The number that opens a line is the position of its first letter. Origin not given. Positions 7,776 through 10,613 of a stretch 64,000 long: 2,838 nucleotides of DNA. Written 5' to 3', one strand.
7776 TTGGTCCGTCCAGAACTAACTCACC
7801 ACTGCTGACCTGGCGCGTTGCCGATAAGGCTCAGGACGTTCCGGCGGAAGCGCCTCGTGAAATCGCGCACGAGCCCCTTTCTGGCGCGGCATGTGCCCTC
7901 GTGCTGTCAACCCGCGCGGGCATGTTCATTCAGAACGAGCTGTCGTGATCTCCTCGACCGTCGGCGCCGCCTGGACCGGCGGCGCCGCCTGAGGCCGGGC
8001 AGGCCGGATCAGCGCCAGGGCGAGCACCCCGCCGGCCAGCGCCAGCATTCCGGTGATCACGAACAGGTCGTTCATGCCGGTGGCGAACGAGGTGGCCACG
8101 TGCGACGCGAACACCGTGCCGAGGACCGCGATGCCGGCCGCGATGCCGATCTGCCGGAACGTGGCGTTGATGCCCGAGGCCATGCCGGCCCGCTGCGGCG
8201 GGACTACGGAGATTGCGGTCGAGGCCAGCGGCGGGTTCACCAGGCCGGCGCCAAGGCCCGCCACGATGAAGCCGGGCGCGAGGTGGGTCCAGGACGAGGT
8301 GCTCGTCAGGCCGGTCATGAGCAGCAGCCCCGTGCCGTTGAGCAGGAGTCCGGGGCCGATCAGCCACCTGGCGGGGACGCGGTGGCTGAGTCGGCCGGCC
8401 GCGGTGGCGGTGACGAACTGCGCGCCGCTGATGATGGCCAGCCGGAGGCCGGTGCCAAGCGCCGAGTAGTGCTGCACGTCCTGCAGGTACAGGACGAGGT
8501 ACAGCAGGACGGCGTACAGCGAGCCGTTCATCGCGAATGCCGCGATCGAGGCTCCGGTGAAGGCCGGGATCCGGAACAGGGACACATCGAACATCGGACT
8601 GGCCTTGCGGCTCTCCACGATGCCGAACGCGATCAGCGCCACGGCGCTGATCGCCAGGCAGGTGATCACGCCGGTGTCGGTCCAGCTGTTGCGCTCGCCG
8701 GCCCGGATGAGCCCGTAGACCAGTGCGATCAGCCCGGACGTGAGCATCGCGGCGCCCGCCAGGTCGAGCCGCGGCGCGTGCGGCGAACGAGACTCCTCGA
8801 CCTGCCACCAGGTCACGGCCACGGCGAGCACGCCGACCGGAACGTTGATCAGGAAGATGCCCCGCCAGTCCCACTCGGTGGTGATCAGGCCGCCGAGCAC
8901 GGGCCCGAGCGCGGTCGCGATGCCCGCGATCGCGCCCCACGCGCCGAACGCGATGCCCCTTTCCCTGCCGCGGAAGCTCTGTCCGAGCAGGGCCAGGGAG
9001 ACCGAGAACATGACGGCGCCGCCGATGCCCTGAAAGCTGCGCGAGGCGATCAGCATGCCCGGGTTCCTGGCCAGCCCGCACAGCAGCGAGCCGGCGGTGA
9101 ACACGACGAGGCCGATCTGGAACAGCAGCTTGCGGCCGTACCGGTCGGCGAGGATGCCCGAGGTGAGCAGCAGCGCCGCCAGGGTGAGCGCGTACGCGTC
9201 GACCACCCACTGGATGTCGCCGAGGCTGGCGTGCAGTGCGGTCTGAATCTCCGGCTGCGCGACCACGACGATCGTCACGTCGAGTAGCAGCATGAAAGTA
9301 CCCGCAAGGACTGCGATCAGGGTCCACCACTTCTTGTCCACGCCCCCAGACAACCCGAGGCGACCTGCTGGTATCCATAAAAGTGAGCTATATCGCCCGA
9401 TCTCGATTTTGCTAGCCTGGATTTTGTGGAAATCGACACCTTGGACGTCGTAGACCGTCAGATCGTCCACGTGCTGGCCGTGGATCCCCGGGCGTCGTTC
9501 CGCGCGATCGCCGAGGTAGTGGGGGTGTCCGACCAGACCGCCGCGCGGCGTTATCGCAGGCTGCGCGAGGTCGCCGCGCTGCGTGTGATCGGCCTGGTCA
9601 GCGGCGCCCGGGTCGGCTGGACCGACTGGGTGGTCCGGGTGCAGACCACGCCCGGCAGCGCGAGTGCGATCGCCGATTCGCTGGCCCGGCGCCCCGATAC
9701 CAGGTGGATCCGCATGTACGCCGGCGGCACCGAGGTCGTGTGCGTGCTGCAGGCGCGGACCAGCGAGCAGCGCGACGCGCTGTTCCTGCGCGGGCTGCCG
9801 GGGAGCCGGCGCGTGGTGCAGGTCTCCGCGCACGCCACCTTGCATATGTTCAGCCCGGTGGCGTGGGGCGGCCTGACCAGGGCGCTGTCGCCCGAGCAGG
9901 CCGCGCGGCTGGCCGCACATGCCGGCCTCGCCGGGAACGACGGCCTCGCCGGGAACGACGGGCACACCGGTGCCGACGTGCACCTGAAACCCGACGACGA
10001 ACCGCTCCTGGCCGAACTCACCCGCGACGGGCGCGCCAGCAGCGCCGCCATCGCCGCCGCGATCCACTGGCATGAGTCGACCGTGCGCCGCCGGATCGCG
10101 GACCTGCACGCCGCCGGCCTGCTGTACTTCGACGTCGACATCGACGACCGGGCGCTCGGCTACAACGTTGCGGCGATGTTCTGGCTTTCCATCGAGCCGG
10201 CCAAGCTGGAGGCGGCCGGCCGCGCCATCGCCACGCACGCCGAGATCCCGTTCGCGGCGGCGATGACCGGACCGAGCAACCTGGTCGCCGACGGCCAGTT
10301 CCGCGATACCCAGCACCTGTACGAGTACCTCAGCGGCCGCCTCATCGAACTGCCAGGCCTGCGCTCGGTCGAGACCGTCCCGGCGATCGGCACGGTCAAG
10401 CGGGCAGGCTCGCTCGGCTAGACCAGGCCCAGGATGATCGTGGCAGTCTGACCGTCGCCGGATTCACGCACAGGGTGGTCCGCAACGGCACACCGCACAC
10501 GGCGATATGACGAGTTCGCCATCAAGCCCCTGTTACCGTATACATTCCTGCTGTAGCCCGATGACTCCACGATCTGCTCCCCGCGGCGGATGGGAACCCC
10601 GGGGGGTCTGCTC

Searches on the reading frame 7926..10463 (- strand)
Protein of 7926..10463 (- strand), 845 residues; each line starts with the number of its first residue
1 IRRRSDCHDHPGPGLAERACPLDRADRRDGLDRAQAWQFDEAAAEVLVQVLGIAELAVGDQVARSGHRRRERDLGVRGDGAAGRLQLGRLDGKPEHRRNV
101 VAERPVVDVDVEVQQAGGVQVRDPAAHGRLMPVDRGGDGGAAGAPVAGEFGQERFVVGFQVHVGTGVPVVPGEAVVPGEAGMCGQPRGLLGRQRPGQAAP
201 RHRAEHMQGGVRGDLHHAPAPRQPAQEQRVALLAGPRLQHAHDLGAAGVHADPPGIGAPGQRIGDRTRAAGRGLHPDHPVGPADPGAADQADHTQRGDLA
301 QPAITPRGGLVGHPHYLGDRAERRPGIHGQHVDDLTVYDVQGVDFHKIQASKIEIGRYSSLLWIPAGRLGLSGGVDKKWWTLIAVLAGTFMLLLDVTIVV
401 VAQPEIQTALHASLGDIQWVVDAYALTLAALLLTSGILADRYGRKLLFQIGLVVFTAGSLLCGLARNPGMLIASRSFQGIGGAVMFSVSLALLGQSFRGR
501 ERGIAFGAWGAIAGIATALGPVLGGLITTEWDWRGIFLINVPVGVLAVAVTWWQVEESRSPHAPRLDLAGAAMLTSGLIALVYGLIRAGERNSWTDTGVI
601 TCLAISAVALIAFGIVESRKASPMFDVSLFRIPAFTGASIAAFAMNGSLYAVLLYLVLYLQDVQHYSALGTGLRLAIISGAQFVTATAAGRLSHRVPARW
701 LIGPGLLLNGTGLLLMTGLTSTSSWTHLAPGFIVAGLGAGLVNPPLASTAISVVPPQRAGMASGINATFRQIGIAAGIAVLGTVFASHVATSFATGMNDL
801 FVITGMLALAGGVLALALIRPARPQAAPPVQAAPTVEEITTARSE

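Call 58: search_protein_families(library=pfam, proteins=[window:7926-10463:-], max_evalue=0.001)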
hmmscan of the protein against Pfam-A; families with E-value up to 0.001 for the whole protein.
window:7926-10463:- (845 aa): 2 families
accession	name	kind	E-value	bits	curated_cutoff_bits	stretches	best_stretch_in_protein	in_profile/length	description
PF07690.21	MFS_1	-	9.5e-58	196.2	33.4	1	386-777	2-346/347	Major Facilitator Superfamily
PF00083.30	Sugar_tr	-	4.8e-06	26.2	22.3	1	416-558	47-194/452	Sugar (and other) transporter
